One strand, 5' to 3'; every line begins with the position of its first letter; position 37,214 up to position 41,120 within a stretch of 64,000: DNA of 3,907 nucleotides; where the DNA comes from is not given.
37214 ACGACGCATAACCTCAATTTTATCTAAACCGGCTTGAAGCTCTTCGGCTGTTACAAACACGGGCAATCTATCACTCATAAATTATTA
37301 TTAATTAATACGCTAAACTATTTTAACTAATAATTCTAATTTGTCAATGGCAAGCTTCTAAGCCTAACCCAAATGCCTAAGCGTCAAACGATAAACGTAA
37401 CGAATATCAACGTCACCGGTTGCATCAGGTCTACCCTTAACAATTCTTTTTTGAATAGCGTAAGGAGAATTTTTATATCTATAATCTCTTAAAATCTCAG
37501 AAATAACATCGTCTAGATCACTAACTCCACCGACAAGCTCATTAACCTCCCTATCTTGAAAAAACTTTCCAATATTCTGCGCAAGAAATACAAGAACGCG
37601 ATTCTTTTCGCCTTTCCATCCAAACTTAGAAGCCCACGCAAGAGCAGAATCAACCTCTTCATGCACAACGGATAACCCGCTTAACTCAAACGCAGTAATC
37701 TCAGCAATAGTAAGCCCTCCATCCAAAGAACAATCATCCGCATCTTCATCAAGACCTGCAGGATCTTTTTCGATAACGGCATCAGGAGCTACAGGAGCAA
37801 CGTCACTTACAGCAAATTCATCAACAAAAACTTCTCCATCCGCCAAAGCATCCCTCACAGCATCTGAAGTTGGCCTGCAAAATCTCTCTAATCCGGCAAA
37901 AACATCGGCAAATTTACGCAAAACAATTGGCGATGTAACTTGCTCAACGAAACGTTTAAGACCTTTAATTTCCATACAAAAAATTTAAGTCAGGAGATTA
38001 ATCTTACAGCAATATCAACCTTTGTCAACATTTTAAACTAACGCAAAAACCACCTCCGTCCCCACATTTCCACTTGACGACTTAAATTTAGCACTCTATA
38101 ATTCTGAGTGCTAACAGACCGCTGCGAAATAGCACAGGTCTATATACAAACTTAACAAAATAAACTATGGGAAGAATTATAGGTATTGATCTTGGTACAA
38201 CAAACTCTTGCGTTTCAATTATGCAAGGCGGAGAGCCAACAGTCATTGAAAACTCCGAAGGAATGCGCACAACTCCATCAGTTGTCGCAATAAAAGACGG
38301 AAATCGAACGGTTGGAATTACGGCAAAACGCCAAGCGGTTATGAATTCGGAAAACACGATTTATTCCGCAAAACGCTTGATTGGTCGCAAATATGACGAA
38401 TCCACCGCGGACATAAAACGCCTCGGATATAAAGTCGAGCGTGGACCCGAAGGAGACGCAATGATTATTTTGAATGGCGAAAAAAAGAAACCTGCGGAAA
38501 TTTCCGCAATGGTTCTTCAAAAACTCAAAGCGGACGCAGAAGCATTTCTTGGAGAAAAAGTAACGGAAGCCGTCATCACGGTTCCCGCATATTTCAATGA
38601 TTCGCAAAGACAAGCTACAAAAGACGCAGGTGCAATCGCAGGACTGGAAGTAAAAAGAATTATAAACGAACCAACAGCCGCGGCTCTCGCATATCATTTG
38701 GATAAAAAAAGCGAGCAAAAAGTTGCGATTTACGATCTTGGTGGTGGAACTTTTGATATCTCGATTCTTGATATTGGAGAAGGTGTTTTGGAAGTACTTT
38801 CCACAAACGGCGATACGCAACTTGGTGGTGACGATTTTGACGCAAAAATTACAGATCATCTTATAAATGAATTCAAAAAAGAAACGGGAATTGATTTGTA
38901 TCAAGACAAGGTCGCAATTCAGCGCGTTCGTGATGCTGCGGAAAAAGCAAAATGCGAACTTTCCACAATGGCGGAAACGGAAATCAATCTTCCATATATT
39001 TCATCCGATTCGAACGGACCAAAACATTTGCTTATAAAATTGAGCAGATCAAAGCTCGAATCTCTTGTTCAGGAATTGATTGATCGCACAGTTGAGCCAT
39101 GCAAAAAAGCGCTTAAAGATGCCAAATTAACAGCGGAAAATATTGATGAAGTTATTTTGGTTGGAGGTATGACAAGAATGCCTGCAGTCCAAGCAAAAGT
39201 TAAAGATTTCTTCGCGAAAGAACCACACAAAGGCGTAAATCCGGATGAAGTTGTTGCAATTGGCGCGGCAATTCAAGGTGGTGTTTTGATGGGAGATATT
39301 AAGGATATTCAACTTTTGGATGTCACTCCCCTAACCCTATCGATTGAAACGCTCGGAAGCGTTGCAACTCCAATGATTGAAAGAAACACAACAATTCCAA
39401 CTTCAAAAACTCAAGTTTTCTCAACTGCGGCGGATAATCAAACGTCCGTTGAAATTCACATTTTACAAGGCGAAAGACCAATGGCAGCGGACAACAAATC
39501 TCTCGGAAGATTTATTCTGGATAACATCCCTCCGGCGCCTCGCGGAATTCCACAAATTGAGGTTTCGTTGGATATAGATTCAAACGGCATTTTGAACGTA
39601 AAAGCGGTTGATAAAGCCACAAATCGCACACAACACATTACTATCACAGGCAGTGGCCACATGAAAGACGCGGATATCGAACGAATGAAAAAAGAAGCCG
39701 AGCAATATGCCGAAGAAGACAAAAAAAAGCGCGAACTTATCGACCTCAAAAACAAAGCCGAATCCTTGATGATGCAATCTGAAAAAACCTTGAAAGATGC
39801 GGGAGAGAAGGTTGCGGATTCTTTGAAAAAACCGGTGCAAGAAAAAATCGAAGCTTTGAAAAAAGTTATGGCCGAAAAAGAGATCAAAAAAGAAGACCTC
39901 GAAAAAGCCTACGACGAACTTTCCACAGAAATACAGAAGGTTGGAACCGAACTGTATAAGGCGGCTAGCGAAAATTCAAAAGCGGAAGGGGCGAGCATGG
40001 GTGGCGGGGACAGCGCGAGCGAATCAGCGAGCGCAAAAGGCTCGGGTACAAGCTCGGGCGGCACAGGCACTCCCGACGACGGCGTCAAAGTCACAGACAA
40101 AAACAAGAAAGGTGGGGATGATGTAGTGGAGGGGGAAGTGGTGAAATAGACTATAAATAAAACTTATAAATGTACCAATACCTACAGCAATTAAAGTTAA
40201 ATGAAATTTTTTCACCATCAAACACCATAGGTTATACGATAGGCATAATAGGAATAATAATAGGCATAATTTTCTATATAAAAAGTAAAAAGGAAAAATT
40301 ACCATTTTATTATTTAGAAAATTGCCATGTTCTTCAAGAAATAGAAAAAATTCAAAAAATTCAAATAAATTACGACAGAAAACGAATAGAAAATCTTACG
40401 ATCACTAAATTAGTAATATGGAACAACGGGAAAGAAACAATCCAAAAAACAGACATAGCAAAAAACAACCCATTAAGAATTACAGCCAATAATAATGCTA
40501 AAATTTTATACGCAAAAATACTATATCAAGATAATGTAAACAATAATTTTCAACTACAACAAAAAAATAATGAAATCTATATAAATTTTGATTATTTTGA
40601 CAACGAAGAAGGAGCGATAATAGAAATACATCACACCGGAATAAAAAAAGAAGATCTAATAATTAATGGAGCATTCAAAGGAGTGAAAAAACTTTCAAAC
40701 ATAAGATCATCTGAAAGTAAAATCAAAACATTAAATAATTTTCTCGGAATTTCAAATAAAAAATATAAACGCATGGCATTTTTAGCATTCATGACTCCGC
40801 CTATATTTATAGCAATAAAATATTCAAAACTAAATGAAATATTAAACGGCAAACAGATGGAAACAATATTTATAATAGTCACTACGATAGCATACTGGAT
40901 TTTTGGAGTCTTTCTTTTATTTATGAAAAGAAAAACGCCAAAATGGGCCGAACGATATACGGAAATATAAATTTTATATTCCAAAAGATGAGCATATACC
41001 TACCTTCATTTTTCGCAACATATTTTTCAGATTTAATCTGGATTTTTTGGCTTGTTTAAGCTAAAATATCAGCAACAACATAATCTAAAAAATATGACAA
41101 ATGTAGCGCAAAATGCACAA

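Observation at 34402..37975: Four-gene paralog cluster of tandem winged-helix-like module proteins inserted between grpE and dnaK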

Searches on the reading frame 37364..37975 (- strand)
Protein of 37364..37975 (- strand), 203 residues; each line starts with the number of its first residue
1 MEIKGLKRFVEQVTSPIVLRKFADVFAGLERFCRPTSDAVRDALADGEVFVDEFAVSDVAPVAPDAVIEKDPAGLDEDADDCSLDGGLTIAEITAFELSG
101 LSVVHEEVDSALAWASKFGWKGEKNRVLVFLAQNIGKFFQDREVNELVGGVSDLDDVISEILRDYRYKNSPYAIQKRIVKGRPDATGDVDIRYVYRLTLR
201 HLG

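Call 3: search_protein_families(library=pfam, proteins=[window:37364-37975:-], max_evalue=1)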
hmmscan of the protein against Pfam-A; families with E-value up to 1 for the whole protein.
window:37364-37975:- (203 aa): 0 families

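Call 4: search_protein_families(library=phrogs, proteins=[window:37364-37975:-], max_evalue=1)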
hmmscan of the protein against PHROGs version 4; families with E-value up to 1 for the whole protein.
window:37364-37975:- (203 aa): 1 family
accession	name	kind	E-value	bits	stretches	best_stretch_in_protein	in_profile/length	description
phrog_31241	-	unknown function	0.35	11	1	136-177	111-152/381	-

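Call 13: find_homologous_proteins(query=window:37364-37975:-, max_evalue=1)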
Query window:37364-37975:- (203 aa): 3 proteins with E <= 1 among 611 candidates.
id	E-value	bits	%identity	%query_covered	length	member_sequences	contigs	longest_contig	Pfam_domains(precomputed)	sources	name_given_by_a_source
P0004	2.4e-128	444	100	100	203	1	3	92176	-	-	-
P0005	5.1e-117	407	91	100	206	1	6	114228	-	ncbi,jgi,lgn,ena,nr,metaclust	ncbi:MAG: hypothetical protein UT33_C0007G0069 [Candidatus Peregrinibacteria bacterium GW2011_GWC2_3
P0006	1.3e-92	327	93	80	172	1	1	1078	-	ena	-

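Call 30: predict_structure(alignment_id=A2)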
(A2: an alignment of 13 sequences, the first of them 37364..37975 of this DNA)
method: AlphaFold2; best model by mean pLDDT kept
length: 203 residues; sequences in the alignment: 13
mean_pLDDT: 60.9   pTM: 0.52
mean pLDDT of the five models: 60.9, 60.5, 59.6, 58.0, 56.5
residues with pLDDT >= 90: 12; 70-90: 83; 50-70: 24; < 50: 84
segments of 3 or more residues with pLDDT < 50: 14-19, 28-94
pLDDT, mean of each block of 10 residues (from residue 1): 52 50 48 40 39 29 27 30 30 48 74 87 90 86 81 85 83 84 73 83 59
secondary structure, 60 per line:
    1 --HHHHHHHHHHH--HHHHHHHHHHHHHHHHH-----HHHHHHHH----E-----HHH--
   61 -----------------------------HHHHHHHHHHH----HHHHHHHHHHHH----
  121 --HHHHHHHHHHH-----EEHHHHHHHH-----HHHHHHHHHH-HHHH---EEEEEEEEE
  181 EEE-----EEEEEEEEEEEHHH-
elements in order: H3-13 H16-32 H38-45 H90-100 H105-116 H123-133 H141-148 H154-163 H165-168 E172-183 E189-199

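Call 35: fold_search(model_id=the predicted structure, library=pdb)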
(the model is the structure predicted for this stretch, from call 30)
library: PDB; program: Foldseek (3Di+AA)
matches with E <= 10: 157; with E <= 0.001: 0
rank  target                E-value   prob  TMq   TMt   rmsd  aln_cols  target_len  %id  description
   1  9gc3_A                2.4e-01  0.66  0.24  0.10   4.5        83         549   16  yeast TFIIIC TauB subcomplex bound to a tRNA gene (released 2024-11-27)
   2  3r0a_A                6.8e-01  0.38  0.26  0.40   6.7        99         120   10  Possible transcriptional regulator from Methanosarcina mazei Go1 (gi 21227196) (released 2011-03-23)
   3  4ooi_B                7.3e-01  0.23  0.22  0.39   8.2        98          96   14  Reduced HlyU from Vibrio cholerae N16961 (released 2014-12-31)
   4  8ffz_B                7.7e-01  0.20  0.23  0.07   5.9        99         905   18  TFIIIA-TFIIIC-Brf1-TBP complex bound to 5S rRNA gene (released 2023-06-21)
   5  4lll_M                1.3e+00  0.30  0.25  0.38   7.2        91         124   13  Crystal structure of S. aureus MepR-DNA complex (released 2014-05-14)
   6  4ld5_C                1.3e+00  0.18  0.24  0.32   7.7        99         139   17  Crystal structure of MepR Q18P mutant from multidrug resistant S. aureus clinical isolate (released 2013-09-11)
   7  8env_A                1.4e+00  0.05  0.14  0.07  14.3       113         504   12  In situ cryo-EM structure of Pseudomonas phage E217 tail baseplate in C6 map (released 2023-07-26)
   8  4gxo_B                1.4e+00  0.28  0.26  0.36   9.2        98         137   12  Crystal structure of Staphylococcus aureus protein SarZ mutant C13E (released 2012-09-26)
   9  4k2e_A                1.5e+00  0.15  0.23  0.41   7.7        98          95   14  HlyU from Vibrio cholerae N16961 (released 2014-04-30)
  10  1lws_A                1.6e+00  0.08  0.19  0.10   8.6        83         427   10  Crystal structure of the intein homing endonuclease PI-SceI bound to its recognition sequence (released 2002-09-27)
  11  6iwt_A                1.6e+00  0.06  0.16  0.11  12.8       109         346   16  Crystal structure of methyltransferase COMT-S in P. praeruptorum (released 2019-04-03)
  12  3u81                  1.7e+00  0.07  0.18  0.17   9.2       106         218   12  Crystal structure of a SAH-bound semi-holo form of rat Catechol-O-methyltransferase (released 2012-02-01)
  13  5k0l_B                1.7e+00  0.07  0.18  0.17   9.5       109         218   11  Crystal Structure of COMT in complex with 5-[5-[1-(4-methoxyphenyl)cyclopropyl]-1H-pyrazol-3-yl]-2,4-dimethyl-1,3-thia (released 2016-09-07)
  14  7rag_A                1.8e+00  0.08  0.12  0.14   7.4        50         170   10  Structure of the CwlD amidase from Clostridioides difficile in complex with the GerS lipoprotein (released 2021-09-08)
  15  6i70_A                1.8e+00  0.07  0.20  0.14  12.3       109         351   12  Structure of Fragaria ananassa O-methyltransferase - apo form (released 2019-11-27)
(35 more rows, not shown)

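Call 68: search_protein_families(library=padloc, proteins=[window:37364-37975:-], max_evalue=0.1)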
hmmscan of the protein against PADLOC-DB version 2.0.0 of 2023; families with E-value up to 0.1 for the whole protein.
window:37364-37975:- (203 aa): 0 families

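Call 69: search_protein_families(library=ncbifam, proteins=[window:37364-37975:-], max_evalue=0.1)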
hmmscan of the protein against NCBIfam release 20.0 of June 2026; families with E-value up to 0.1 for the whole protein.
window:37364-37975:- (203 aa): 0 families

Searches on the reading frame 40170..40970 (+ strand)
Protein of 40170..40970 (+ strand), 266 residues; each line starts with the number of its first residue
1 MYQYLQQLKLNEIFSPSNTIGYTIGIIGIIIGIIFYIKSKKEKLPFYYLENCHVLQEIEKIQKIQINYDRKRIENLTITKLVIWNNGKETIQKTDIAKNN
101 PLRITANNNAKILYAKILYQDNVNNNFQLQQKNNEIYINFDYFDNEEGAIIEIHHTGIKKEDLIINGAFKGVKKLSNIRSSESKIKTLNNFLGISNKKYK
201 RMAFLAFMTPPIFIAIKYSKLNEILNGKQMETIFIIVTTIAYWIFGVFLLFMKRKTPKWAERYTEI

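Call 27: search_protein_families(library=pfam, proteins=[window:40170-40970:+], max_evalue=0.01)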
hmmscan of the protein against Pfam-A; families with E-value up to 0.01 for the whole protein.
window:40170-40970:+ (266 aa): 1 family
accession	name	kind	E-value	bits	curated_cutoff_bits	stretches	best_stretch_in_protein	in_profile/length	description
PF13273.12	DUF4064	-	0.0063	17.1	32.1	0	11-43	53-85/102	Protein of unknown function (DUF4064)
